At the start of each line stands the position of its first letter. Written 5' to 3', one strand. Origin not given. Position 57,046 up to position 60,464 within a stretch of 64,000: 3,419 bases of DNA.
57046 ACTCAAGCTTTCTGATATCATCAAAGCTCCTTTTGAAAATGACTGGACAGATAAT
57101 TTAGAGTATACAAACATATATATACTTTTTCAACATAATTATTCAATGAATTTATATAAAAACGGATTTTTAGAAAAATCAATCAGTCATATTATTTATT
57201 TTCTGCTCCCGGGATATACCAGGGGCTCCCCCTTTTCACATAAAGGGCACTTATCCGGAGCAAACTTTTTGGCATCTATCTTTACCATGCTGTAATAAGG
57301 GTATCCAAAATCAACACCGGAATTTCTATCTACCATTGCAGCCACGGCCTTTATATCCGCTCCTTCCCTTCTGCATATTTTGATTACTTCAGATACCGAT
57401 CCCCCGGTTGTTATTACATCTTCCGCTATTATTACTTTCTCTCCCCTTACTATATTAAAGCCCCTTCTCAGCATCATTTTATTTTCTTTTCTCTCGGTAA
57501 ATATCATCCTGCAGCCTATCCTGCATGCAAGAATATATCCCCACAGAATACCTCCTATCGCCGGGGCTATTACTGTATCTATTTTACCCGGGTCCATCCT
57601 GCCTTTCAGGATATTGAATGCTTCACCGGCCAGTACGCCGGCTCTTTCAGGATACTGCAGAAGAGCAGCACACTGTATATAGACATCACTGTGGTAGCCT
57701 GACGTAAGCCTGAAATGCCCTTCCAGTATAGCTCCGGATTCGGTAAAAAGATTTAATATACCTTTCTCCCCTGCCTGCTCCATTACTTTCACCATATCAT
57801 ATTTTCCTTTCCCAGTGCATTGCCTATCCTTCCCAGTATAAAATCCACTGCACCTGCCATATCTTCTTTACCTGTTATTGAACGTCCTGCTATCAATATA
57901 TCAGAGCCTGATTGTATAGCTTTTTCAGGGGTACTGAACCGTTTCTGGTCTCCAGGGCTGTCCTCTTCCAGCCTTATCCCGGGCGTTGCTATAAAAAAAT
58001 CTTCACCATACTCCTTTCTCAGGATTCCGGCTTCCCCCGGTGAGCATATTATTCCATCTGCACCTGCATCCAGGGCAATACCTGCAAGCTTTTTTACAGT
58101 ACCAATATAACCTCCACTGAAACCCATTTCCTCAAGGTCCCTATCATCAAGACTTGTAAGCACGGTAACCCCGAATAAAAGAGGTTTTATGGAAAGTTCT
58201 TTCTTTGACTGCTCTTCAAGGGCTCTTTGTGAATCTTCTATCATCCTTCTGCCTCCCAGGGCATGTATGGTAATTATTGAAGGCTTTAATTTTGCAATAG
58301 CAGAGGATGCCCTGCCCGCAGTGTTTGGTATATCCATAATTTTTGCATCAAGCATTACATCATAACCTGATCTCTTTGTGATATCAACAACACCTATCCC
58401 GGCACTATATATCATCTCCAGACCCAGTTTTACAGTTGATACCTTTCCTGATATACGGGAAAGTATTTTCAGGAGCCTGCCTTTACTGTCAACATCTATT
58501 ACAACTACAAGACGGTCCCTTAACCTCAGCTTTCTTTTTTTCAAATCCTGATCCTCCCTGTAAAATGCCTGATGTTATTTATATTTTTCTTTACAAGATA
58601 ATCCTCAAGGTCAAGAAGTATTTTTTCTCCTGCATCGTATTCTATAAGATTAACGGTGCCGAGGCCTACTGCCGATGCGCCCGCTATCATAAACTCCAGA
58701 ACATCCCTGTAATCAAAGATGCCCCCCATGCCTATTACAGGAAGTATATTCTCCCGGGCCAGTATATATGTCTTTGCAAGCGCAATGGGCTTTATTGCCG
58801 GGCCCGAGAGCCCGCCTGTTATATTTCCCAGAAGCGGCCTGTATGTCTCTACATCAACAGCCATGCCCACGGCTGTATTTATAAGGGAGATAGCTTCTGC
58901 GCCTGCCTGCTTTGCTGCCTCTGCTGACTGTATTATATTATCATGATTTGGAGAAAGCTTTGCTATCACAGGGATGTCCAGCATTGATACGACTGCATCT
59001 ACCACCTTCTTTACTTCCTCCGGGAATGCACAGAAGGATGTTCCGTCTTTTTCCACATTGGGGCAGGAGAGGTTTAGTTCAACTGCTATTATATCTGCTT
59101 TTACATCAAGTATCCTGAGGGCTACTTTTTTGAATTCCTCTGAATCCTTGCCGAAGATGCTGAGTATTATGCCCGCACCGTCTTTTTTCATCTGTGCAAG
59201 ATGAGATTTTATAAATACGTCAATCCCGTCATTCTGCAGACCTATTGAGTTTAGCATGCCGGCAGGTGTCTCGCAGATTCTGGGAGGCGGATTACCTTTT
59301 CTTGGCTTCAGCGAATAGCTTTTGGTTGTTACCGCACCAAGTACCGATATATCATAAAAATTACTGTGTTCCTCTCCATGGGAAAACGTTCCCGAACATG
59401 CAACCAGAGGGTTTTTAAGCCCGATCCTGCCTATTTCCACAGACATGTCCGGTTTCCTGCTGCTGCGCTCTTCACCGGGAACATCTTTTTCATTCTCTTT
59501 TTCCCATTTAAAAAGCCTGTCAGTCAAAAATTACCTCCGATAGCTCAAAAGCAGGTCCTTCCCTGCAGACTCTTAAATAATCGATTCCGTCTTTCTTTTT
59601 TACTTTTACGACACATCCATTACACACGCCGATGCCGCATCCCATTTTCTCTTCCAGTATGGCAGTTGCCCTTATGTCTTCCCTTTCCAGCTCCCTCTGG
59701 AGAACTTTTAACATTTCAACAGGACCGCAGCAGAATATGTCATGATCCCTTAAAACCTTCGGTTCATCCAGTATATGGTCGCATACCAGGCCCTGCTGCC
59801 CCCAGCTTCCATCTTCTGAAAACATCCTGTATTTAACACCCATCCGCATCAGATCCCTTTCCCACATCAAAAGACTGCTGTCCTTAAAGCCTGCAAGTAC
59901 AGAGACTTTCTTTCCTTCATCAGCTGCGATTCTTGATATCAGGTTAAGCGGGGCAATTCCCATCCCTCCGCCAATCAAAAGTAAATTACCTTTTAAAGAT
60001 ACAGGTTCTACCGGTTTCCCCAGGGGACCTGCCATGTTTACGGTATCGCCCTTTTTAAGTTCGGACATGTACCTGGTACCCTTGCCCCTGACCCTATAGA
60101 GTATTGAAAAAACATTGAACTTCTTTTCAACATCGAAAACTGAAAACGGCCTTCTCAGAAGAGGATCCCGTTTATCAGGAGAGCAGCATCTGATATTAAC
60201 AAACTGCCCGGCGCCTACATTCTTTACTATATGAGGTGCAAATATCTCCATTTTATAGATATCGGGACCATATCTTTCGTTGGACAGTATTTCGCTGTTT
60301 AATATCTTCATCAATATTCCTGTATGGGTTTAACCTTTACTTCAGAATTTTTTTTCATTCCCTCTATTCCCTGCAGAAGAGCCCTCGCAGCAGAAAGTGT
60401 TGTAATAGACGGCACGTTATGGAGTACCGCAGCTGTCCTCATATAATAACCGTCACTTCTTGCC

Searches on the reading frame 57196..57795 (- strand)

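Call 22: search_protein_families(library=pfam, proteins=[window:57196-57795:-], max_evalue=0.001)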
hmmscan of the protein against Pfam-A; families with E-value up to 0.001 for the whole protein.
window:57196-57795:- (199 aa): 1 family
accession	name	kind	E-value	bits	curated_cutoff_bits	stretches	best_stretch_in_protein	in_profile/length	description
PF00156.33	Pribosyltran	-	1.1e-12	47.9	26.3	1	47-174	7-144/158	Phosphoribosyl transferase domain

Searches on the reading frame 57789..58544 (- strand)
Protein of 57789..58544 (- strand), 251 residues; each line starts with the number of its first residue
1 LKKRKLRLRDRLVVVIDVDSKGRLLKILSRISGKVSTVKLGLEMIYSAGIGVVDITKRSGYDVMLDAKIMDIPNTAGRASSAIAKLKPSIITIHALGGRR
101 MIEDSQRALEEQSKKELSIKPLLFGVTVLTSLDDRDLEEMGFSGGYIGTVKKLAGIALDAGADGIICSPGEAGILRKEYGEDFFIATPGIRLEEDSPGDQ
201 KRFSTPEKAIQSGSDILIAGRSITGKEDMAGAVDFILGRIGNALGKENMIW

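Call 22: search_protein_families(library=pfam, proteins=[window:57789-58544:-], max_evalue=0.001)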
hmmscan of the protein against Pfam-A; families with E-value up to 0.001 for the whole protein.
window:57789-58544:- (251 aa): 1 family
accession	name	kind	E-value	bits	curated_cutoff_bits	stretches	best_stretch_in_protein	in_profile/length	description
PF00215.30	OMPdecase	-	2.7e-44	152.1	27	1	11-233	2-218/221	Orotidine 5'-phosphate decarboxylase / HUMPS family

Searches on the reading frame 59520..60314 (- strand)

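Call 22: search_protein_families(library=pfam, proteins=[window:59520-60314:-], max_evalue=0.001)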
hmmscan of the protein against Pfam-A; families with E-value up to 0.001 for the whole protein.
window:59520-60314:- (264 aa): 3 families
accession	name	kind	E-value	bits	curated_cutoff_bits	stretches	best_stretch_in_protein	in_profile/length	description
PF10418.14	DHODB_Fe-S_bind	-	2.1e-15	56.6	23.9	1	221-261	1-40/41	Iron-sulfur cluster binding domain of dihydroorotate dehydrogenase B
PF00175.26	NAD_binding_1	-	3e-06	28.3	22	1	113-205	1-107/109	Oxidoreductase NAD-binding domain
PF00970.30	FAD_binding_6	-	0.00011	23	21.1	1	22-100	19-96/99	Oxidoreductase FAD-binding domain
